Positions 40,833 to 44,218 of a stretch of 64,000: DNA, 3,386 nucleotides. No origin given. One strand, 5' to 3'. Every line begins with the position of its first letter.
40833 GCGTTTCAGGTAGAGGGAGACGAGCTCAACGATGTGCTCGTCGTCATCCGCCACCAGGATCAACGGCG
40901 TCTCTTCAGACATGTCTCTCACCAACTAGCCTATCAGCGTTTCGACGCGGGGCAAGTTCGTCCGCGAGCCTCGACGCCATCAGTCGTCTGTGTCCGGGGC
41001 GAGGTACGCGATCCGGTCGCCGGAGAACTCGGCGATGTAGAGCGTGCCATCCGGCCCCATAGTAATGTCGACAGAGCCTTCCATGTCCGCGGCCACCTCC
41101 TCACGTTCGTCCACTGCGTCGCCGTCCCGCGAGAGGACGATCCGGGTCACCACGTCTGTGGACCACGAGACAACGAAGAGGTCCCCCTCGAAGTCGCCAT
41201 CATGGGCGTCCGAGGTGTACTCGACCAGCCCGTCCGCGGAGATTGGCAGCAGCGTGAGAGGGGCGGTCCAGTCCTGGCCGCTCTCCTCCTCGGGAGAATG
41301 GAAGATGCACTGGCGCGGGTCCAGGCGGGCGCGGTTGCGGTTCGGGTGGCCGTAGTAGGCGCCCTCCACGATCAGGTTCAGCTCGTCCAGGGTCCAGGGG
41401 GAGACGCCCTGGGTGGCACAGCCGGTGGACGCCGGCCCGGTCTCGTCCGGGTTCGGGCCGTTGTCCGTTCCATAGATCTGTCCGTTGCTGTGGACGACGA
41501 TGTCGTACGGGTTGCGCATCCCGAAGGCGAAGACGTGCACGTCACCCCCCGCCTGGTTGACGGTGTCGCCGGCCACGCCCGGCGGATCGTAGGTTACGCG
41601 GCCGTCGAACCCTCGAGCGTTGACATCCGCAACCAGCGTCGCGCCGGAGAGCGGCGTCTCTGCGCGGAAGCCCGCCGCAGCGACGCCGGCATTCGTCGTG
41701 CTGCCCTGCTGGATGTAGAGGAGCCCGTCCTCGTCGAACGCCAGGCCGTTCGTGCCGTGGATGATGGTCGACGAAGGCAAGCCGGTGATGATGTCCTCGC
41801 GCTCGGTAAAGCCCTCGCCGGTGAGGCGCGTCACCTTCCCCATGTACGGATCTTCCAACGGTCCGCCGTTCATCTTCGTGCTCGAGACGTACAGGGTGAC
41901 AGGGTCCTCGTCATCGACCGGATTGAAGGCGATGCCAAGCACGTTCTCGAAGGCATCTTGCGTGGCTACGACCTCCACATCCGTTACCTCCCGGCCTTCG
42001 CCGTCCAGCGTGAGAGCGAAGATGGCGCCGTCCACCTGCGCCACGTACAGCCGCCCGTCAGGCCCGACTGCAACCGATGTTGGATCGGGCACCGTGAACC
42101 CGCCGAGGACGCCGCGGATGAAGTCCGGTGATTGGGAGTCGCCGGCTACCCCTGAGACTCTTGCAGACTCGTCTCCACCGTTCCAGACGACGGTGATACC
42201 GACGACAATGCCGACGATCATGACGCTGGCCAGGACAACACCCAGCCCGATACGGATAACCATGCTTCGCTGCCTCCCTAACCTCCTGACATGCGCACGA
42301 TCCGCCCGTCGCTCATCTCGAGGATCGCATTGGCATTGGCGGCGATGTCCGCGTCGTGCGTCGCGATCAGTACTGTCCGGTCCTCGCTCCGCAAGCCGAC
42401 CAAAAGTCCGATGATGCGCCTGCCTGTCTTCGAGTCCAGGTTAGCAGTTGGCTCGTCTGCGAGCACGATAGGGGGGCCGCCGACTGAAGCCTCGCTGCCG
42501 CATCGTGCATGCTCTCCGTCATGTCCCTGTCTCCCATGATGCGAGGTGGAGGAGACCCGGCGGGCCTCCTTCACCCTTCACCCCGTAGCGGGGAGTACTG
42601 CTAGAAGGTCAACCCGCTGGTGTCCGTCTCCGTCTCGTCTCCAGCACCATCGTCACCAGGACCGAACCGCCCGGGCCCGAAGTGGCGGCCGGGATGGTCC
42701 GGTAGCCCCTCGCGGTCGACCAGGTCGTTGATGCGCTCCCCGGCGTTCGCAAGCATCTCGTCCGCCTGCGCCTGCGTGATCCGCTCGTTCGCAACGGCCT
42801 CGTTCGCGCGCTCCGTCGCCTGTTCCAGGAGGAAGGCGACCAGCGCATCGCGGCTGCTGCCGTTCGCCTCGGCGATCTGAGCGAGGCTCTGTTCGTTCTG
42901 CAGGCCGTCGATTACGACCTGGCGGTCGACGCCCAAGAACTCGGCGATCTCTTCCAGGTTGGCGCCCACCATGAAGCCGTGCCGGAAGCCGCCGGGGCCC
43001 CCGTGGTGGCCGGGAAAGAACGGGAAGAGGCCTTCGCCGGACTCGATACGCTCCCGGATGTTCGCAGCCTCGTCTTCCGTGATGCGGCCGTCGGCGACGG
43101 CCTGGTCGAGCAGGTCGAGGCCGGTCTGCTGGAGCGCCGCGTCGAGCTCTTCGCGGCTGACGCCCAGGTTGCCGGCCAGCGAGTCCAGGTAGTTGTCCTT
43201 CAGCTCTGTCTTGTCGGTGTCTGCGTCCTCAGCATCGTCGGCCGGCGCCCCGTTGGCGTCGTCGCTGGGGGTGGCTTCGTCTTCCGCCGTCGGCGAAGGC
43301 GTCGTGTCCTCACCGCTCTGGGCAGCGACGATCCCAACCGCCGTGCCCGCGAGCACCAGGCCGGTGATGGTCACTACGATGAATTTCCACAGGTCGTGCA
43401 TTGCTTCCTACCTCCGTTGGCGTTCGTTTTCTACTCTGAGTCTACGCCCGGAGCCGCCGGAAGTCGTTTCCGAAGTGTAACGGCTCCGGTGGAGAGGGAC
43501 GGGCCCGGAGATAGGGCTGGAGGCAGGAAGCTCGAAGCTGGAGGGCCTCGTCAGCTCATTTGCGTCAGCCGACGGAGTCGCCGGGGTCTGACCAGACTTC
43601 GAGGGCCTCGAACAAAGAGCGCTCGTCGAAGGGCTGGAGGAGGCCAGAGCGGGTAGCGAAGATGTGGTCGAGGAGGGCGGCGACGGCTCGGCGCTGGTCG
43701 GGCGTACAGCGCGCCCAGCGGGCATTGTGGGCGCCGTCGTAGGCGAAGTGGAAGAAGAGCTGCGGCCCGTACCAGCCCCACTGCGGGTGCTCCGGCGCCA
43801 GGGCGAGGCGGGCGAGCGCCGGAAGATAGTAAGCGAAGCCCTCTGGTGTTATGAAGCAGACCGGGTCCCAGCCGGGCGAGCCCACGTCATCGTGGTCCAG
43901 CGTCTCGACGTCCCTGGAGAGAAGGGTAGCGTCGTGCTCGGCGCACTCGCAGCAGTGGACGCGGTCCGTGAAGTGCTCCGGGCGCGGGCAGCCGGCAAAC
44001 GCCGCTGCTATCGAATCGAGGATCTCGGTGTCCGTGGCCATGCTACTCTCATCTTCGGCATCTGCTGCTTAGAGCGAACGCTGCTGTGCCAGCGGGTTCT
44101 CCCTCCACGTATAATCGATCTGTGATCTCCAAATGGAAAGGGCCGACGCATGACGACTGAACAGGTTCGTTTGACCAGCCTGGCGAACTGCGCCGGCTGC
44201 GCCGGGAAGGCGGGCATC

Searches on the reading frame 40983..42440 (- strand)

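Call 45: search_protein_families(library=pfam, proteins=[window:40983-42440:-], max_evalue=0.001)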
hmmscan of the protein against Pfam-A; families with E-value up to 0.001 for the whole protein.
window:40983-42440:- (486 aa): 4 families
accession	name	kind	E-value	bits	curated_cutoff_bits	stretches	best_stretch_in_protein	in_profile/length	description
PF07995.17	GSDH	-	6.7e-23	81.9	25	1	119-471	3-323/332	Glucose / Sorbosone dehydrogenase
PF23500.1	DUF7133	-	2.3e-06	27.6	27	0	401-472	267-347/385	Domain of unknown function (DUF7133)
PF20067.5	SSL_N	-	8e-06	26.1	18.9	0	122-141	25-44/46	Strictosidine synthase-like, N-terminal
PF01436.27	NHL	-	0.0002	21.7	20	0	119-134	3-18/28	NHL repeat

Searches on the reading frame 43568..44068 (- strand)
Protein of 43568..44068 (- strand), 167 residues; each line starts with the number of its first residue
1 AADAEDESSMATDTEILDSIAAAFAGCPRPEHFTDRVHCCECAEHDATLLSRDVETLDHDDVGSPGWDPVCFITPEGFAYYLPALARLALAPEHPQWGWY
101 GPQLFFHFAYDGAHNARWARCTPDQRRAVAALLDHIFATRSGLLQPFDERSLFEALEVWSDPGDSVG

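Call 54: search_protein_families(library=pfam, proteins=[window:43568-44068:-], max_evalue=0.001)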
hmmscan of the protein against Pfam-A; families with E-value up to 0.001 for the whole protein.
window:43568-44068:- (167 aa): 1 family
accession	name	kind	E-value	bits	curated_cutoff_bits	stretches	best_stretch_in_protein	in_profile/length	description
PF20461.3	DUF6714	-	1.1e-07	32.4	27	1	48-136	45-137/161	Family of unknown function (DUF6714)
